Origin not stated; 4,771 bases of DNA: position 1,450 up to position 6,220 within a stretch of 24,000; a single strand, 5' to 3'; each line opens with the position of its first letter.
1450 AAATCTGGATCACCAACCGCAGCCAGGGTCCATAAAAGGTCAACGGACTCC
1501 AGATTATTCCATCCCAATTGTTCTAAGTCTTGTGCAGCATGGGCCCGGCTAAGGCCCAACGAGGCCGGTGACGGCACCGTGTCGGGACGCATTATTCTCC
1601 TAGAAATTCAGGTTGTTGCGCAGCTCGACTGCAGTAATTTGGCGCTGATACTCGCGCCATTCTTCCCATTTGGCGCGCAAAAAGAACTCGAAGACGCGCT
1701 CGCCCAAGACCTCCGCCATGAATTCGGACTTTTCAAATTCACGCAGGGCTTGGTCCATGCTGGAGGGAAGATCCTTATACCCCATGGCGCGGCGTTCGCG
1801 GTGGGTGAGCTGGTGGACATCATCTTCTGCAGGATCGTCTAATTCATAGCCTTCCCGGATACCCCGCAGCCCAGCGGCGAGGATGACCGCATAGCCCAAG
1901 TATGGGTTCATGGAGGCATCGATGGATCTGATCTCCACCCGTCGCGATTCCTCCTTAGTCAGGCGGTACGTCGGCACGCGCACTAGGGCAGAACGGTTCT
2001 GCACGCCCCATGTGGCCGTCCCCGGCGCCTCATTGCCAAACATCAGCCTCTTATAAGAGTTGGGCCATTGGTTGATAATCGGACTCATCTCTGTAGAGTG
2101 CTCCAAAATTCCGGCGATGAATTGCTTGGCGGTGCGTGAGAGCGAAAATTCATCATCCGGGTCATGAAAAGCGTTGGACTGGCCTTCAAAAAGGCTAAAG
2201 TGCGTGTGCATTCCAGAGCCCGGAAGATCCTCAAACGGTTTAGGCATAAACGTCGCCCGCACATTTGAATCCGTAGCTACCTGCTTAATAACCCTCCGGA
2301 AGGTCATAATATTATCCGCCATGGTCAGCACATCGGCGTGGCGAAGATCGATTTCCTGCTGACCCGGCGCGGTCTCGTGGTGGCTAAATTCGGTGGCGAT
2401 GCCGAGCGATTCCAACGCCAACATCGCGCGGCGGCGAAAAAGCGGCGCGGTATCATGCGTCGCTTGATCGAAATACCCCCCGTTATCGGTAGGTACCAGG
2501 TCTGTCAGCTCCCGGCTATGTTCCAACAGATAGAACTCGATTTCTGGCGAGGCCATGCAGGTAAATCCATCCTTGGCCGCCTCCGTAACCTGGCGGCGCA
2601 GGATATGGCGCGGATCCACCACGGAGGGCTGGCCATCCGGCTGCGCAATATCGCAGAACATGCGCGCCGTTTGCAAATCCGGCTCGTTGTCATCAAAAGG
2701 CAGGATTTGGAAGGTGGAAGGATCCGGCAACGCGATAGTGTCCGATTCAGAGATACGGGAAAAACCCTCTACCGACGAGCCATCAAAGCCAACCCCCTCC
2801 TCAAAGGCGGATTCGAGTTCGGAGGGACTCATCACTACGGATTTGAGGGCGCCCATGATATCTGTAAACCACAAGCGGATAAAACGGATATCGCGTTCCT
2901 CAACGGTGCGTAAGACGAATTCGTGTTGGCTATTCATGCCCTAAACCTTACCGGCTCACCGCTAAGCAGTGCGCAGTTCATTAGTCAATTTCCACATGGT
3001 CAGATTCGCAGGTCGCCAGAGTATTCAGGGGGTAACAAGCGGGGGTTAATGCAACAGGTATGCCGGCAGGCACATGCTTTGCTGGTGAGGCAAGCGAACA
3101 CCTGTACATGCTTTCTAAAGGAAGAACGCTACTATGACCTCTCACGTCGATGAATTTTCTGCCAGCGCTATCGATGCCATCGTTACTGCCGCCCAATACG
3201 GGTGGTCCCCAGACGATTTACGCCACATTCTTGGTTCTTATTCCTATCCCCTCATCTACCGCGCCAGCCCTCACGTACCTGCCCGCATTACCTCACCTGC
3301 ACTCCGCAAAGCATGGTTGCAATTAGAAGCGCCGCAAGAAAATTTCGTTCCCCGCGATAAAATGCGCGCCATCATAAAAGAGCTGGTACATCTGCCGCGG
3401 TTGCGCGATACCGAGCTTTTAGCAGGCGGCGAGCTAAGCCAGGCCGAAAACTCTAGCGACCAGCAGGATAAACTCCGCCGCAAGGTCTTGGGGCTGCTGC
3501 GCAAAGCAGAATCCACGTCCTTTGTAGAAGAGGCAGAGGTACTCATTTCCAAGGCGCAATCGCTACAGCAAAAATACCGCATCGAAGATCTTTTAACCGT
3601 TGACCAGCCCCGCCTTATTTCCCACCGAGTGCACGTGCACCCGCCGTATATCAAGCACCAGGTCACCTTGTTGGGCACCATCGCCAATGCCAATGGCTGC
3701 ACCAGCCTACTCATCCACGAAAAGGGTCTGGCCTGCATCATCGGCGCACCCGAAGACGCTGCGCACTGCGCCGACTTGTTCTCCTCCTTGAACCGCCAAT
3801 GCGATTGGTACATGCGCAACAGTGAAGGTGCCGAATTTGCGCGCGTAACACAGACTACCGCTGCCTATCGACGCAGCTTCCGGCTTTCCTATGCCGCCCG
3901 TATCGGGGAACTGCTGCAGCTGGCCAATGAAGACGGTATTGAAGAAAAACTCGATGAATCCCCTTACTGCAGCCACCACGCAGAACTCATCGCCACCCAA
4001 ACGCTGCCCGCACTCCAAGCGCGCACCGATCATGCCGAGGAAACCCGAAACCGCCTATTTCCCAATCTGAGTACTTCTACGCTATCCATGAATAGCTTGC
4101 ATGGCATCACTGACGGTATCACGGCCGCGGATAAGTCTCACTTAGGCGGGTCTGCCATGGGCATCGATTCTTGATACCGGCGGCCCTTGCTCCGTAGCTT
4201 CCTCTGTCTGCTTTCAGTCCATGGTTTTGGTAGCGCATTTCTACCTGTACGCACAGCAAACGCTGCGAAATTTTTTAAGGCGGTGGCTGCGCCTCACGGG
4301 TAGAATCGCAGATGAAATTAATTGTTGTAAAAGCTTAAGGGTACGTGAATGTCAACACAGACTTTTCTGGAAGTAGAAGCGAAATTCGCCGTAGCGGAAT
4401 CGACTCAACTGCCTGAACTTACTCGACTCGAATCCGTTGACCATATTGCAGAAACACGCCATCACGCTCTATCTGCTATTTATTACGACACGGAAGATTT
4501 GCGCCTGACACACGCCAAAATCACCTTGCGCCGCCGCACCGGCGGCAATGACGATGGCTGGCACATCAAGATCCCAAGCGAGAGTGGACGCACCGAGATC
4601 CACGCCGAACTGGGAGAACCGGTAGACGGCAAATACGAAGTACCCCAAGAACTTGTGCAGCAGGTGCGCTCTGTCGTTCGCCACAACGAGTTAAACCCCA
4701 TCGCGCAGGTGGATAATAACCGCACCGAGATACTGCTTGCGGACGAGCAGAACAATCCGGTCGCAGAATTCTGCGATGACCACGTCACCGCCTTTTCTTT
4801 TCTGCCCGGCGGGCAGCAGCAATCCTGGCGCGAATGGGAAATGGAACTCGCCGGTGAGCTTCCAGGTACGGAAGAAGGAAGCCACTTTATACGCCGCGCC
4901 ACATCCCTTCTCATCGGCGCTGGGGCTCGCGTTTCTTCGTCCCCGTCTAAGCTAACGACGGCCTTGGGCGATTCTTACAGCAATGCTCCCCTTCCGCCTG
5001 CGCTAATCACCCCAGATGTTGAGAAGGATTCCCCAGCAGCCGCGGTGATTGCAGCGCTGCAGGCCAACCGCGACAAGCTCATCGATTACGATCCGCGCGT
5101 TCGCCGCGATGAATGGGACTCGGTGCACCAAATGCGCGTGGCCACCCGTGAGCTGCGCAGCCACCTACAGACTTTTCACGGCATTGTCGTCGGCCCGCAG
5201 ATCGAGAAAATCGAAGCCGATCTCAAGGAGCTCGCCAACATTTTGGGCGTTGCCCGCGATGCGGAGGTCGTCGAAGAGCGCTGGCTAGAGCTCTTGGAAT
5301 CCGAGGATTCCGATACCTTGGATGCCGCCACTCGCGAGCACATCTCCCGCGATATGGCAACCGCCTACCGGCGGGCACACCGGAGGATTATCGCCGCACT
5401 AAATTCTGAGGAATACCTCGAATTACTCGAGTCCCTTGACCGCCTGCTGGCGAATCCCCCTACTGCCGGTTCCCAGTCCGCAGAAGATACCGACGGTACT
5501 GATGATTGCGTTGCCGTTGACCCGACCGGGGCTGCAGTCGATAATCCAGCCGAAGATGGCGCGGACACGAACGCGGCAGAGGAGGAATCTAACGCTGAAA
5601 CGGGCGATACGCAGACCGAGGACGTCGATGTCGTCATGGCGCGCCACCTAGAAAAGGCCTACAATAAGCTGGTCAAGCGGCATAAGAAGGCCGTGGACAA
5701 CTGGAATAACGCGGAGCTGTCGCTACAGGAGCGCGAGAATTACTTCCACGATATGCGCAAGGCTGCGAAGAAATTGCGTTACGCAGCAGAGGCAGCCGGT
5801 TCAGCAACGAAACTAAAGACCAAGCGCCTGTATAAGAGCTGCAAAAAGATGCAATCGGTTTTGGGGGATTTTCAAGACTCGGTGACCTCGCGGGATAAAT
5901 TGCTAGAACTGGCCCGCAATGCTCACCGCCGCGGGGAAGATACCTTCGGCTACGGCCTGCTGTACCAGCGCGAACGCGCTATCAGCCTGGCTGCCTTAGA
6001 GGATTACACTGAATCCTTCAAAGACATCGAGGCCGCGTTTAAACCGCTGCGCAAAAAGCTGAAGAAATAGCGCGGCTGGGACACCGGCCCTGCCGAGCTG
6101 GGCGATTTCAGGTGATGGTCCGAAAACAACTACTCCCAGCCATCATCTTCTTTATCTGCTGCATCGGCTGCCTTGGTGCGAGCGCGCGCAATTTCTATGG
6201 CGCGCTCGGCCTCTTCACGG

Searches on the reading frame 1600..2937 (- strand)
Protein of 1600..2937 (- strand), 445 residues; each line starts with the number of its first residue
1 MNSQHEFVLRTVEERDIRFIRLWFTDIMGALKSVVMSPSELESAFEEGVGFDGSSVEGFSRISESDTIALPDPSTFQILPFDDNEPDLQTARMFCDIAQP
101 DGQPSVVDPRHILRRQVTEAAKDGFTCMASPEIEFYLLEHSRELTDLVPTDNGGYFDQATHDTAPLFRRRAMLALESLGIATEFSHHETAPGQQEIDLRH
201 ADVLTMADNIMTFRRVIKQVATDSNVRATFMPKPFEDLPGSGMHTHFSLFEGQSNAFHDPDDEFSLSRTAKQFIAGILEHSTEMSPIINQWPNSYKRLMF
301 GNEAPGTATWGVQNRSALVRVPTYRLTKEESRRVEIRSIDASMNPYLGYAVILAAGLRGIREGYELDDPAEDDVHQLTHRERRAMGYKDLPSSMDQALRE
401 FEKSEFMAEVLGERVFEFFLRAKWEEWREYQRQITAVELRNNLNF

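Call 52: search_protein_families(library=pfam, proteins=[window:1600-2937:-], max_evalue=0.001)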
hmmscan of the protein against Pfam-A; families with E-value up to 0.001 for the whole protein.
window:1600-2937:- (445 aa): 2 families
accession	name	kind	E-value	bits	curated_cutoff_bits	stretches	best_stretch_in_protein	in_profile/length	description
PF00120.29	Gln-synt_C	-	5.4e-120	401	24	1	107-440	2-342/344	Glutamine synthetase, catalytic domain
PF03951.24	Gln-synt_N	-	3.3e-28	97.6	33.4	1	16-100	1-82/82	Glutamine synthetase, beta-Grasp domain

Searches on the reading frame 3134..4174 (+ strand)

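Call 52: search_protein_families(library=pfam, proteins=[window:3134-4174:+], max_evalue=0.001)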
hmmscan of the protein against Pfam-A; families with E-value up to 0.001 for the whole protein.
window:3134-4174:+ (346 aa): 2 families
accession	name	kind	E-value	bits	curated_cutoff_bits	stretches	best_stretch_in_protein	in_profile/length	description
PF10979.13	DUF2786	-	1.9e-11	44.1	23.9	1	113-151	1-39/40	Protein of unknown function (DUF2786)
PF23771.1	DUF7168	-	4.2e-07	30.1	25.5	1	173-266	21-118/140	Domain of unknown function (DUF7168)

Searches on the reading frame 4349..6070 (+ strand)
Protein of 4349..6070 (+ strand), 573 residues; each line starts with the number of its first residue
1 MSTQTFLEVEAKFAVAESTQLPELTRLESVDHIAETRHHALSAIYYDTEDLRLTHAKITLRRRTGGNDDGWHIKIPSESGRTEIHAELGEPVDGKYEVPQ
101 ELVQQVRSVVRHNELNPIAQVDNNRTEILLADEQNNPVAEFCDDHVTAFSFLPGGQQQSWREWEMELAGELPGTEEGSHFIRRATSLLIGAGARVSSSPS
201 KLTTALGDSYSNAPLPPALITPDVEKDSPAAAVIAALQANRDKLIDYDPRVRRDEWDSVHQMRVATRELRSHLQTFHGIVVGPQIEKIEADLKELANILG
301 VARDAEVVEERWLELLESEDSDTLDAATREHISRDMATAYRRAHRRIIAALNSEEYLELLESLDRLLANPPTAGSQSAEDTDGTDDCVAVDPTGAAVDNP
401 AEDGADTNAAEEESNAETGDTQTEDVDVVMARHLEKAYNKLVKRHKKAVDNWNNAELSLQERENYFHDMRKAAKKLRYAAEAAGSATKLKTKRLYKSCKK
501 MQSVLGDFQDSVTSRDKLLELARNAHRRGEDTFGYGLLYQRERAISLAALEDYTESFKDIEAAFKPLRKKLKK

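Call 52: search_protein_families(library=pfam, proteins=[window:4349-6070:+], max_evalue=0.001)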
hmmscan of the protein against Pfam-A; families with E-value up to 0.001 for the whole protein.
window:4349-6070:+ (573 aa): 2 families
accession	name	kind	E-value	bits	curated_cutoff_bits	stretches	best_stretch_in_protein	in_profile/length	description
PF05235.19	CHAD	-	6.4e-53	180.5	25.6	1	235-518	1-227/228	CHAD domain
PF01928.26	CYTH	-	1.5e-12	48.2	23.2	1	8-170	3-148/179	CYTH domain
